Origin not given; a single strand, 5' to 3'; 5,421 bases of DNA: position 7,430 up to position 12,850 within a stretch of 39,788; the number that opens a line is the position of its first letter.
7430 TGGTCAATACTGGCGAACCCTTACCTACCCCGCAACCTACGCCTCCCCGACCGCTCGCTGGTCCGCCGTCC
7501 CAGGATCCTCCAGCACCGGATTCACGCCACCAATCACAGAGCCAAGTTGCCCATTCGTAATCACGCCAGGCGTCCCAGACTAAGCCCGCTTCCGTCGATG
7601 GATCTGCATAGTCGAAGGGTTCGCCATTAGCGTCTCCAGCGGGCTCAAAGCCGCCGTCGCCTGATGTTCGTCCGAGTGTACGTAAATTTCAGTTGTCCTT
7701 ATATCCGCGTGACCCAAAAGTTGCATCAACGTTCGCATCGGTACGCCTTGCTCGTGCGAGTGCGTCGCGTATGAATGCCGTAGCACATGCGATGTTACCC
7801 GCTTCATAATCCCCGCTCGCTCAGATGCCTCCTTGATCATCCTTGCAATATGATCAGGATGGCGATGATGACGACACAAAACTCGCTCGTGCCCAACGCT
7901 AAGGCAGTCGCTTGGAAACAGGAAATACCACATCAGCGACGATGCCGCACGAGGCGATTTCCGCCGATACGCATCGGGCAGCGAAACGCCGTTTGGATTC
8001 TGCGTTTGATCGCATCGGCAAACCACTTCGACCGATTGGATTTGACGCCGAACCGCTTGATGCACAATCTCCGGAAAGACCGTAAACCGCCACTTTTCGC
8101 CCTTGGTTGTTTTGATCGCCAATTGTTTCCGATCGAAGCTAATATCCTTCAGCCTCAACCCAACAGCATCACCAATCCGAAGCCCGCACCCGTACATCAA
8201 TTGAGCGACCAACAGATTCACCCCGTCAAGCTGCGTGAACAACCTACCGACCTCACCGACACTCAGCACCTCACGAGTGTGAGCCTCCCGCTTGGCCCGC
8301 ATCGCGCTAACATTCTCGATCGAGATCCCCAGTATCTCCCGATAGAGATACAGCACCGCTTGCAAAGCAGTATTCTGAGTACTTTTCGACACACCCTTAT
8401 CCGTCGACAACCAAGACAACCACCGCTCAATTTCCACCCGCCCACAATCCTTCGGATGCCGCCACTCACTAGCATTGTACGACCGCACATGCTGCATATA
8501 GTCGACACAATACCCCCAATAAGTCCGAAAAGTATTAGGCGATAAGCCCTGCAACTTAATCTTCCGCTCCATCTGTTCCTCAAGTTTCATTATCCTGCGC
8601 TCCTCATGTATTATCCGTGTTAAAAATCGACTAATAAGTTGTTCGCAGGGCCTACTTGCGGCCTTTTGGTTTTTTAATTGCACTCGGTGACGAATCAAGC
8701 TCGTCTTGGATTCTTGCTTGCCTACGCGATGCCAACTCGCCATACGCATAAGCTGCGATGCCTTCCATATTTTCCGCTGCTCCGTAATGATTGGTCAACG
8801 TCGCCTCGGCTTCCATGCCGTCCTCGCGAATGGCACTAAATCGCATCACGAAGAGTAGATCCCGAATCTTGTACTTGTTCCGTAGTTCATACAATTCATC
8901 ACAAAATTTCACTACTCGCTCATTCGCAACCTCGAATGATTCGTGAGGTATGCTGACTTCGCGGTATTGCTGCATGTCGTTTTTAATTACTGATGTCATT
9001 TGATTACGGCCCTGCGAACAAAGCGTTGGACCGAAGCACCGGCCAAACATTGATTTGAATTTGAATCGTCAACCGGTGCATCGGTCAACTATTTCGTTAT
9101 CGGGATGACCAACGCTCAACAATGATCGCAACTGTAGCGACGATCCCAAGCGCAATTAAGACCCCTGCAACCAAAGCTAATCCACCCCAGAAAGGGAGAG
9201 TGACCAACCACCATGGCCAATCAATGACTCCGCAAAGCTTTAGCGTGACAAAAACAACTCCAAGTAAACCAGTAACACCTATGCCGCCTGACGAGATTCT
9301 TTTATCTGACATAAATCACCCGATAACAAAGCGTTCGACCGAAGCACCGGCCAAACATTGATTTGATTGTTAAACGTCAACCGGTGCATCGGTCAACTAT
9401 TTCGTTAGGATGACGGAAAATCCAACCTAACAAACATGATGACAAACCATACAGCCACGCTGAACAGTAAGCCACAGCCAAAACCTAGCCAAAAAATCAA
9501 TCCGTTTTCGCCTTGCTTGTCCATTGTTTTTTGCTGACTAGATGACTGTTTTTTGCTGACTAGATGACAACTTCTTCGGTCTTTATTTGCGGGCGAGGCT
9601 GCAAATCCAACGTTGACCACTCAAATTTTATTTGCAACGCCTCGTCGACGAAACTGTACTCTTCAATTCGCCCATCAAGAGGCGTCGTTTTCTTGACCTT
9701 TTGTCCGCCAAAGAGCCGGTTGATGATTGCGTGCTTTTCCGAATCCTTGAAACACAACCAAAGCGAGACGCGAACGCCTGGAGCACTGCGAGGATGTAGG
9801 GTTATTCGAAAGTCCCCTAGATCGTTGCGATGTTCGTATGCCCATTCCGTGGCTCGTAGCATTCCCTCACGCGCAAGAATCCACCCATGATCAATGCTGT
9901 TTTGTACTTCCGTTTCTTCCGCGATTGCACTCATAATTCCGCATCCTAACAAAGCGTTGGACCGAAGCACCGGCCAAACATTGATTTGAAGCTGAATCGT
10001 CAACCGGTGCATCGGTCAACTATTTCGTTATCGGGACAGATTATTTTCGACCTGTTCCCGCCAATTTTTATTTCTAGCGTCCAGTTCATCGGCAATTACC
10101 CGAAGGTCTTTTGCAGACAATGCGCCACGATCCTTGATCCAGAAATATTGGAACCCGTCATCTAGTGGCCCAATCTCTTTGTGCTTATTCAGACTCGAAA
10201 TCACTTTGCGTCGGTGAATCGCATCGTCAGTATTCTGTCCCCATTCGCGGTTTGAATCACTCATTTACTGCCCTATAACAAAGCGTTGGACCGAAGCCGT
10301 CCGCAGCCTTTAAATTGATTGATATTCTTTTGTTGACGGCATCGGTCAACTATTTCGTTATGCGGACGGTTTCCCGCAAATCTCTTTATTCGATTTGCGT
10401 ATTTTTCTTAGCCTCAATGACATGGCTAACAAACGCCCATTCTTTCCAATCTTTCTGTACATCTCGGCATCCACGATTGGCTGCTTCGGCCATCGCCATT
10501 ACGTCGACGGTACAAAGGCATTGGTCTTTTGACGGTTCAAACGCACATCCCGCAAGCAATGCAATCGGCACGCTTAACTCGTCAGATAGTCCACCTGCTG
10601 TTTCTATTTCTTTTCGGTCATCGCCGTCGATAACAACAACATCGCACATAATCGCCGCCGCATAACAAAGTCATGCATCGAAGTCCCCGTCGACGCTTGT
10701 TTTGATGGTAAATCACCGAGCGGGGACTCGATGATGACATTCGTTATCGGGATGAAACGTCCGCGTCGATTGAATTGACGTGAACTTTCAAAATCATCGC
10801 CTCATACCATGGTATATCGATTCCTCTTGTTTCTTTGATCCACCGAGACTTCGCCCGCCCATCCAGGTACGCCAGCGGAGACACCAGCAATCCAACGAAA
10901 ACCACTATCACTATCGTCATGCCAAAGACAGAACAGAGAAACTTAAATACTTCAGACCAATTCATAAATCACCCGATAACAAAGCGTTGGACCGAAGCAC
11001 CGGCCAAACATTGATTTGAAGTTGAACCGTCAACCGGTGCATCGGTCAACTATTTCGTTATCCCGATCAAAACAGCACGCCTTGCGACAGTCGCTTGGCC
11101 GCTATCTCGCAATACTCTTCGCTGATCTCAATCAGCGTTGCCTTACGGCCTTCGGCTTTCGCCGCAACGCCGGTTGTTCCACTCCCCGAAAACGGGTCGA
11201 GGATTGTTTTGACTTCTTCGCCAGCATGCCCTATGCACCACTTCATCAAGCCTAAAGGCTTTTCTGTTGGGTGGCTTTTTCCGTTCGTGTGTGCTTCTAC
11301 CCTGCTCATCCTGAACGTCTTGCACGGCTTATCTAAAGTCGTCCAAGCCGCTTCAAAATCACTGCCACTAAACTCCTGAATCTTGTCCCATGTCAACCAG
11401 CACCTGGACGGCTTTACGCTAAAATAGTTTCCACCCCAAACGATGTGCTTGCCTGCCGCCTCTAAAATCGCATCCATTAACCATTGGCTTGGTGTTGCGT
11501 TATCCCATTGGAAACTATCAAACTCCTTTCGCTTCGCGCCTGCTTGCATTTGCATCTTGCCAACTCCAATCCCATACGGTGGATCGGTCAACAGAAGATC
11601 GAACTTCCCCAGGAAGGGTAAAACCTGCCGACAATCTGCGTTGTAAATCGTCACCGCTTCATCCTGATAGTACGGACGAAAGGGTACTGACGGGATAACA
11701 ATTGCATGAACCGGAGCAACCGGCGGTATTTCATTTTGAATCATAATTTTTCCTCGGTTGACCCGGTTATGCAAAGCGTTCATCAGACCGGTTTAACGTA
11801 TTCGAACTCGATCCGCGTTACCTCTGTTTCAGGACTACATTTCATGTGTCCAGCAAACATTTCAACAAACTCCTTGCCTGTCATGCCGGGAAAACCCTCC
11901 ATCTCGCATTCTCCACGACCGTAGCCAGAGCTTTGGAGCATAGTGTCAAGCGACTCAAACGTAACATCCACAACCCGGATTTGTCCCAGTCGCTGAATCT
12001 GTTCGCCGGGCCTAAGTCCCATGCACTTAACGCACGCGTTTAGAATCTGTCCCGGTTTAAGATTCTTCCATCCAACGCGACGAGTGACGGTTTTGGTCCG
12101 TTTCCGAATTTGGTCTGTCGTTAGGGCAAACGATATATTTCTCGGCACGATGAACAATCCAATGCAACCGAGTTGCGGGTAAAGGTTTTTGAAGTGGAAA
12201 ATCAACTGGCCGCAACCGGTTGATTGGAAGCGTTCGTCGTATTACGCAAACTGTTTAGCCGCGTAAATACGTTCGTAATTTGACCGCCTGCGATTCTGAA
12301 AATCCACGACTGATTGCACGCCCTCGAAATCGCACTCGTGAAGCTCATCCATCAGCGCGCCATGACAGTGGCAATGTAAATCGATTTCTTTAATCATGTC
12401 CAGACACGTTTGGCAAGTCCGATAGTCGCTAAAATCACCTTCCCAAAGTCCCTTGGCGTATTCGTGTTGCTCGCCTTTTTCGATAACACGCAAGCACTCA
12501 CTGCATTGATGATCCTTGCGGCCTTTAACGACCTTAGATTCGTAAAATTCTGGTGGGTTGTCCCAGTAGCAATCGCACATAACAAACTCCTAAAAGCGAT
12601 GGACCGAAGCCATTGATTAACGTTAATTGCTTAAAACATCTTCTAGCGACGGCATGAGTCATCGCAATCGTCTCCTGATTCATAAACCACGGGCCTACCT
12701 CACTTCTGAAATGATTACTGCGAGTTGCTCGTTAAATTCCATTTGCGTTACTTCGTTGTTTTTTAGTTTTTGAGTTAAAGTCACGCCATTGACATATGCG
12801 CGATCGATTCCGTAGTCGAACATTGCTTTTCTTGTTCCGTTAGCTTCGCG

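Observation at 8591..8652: Array polarity is paradoxical: classical position relative to intI, but every ORF runs towards intI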

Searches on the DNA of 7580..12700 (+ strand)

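Call 7: search_dna_similar(query=window:7580-12700:+, collection=phages, mode=distant)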
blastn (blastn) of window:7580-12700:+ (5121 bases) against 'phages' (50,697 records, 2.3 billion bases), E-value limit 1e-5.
No match.

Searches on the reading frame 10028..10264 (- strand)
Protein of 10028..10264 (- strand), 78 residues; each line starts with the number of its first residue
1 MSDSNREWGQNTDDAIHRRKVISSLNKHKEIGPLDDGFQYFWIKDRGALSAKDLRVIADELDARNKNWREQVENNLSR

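Call 3: search_protein_families(library=ncbifam, proteins=[window:10028-10264:-], max_evalue=0.01)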
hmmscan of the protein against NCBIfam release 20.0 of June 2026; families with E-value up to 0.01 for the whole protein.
window:10028-10264:- (78 aa): 0 families

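Call 55: search_protein_families(library=pfam, proteins=[window:10028-10264:-], max_evalue=0.01)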
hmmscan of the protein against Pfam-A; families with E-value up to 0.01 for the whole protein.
window:10028-10264:- (78 aa): 0 families

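Call 56: search_protein_families(library=phrogs, proteins=[window:10028-10264:-], max_evalue=0.001)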
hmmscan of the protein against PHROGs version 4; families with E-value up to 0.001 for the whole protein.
window:10028-10264:- (78 aa): 0 families

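Call 66: find_encoding_contigs(protein=window:10028-10264:-, flank=6000, max_places=8)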
Protein window:10028-10264:- (78 aa): 1 contig read that carries it; 1 place shown.
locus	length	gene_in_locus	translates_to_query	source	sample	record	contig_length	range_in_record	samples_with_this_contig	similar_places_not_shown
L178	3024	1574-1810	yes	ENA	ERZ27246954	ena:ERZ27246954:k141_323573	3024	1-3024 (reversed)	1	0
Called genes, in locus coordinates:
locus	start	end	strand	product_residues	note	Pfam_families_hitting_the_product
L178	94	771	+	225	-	PF01170:UPF0020 (faint), PF01555:N6_N4_Mtase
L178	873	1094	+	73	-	-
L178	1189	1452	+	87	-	-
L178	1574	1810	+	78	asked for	-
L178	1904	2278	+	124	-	-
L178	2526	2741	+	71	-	-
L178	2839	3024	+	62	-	?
